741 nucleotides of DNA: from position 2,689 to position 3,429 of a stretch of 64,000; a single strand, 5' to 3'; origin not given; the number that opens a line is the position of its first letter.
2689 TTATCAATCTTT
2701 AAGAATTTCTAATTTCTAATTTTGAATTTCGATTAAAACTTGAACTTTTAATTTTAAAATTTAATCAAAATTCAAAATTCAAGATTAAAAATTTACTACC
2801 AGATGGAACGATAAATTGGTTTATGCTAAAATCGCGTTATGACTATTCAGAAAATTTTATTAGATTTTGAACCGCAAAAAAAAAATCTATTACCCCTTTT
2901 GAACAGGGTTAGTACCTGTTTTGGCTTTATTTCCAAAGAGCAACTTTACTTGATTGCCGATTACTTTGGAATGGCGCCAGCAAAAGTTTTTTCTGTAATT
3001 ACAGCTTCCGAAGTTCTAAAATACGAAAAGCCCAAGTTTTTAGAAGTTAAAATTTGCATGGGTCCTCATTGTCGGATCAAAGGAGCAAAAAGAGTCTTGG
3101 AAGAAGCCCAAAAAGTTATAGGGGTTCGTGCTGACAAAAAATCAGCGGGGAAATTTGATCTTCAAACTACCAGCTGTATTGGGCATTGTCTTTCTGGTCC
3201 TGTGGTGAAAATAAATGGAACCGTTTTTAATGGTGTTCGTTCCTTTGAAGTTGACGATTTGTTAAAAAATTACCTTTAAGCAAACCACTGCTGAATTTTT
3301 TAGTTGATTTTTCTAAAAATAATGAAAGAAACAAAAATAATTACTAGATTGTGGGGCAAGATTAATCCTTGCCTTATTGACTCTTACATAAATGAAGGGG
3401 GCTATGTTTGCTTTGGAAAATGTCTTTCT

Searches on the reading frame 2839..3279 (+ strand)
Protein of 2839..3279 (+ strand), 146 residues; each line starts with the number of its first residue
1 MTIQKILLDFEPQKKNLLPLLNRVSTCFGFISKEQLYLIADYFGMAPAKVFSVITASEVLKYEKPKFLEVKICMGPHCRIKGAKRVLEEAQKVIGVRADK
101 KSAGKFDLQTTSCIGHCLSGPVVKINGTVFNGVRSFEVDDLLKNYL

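Call 35: find_encoding_contigs(protein=window:2839-3279:+, flank=10000, max_places=3)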
Protein window:2839-3279:+ (146 aa): 10 contigs read that carry it; 3 places shown.
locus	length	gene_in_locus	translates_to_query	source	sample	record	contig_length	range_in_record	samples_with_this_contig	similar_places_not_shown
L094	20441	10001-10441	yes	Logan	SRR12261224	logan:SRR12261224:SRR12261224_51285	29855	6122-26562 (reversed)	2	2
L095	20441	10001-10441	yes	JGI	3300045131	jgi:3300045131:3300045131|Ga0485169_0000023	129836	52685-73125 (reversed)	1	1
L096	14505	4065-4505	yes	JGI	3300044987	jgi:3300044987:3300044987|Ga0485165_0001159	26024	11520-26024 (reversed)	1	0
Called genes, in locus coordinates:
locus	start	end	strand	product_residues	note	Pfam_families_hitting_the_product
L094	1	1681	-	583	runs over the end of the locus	PF00496:SBP_bac_5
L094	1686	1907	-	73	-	PF03840:SecG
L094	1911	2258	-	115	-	PF04020:Phage_holin_4_2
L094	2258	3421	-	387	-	-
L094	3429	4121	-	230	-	PF22935:RM44_endonuclase, PF14622:Ribonucleas_3_3, PF00636:Ribonuclease_3, PF00035:dsrm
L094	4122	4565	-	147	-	PF01029:NusB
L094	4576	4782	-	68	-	PF01783:Ribosomal_L32p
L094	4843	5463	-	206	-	PF01351:RNase_HII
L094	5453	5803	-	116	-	-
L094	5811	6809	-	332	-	-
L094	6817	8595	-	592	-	-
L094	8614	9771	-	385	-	PF21699:TM1266-like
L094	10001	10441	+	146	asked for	PF01257:2Fe-2S_thioredx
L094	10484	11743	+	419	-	PF01512:Complex1_51K, PF10531:SLBB, PF10589:NADH_4Fe-4S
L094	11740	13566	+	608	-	PF13510:Fer2_4, PF10588:NADH-G_4Fe-4S_3, PF22117:Fer4_Nqo3, PF12838:Fer4_7 (weak), PF13187:Fer4_9 (weak), PF14697:Fer4_21 (weak), PF02906:Fe_hyd_lg_C, PF02256:Fe_hyd_SSU, +2 more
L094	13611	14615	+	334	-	PF00044:Gp_dh_N, PF02800:Gp_dh_C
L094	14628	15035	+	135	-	PF07963:N_methyl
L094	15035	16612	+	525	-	PF07969:Amidohydro_3, PF01979:Amidohydro_1, PF07969:Amidohydro_3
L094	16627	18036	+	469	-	PF21799:MurD-like_N, PF08245:Mur_ligase_M, PF02875:Mur_ligase_C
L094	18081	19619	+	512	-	PF03772:Competence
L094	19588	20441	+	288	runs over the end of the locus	PF00753:Lactamase_B, PF23023:Anti-Pycsar_Apyc1 (weak), PF12706:Lactamase_B_2 (weak)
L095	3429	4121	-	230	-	PF22935:RM44_endonuclase, PF14622:Ribonucleas_3_3, PF00636:Ribonuclease_3, PF00035:dsrm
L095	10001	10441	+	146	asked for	PF01257:2Fe-2S_thioredx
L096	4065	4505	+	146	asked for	PF01257:2Fe-2S_thioredx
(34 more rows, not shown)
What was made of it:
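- The genome encodes an RNase III (call 35, L094 3429-4121).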
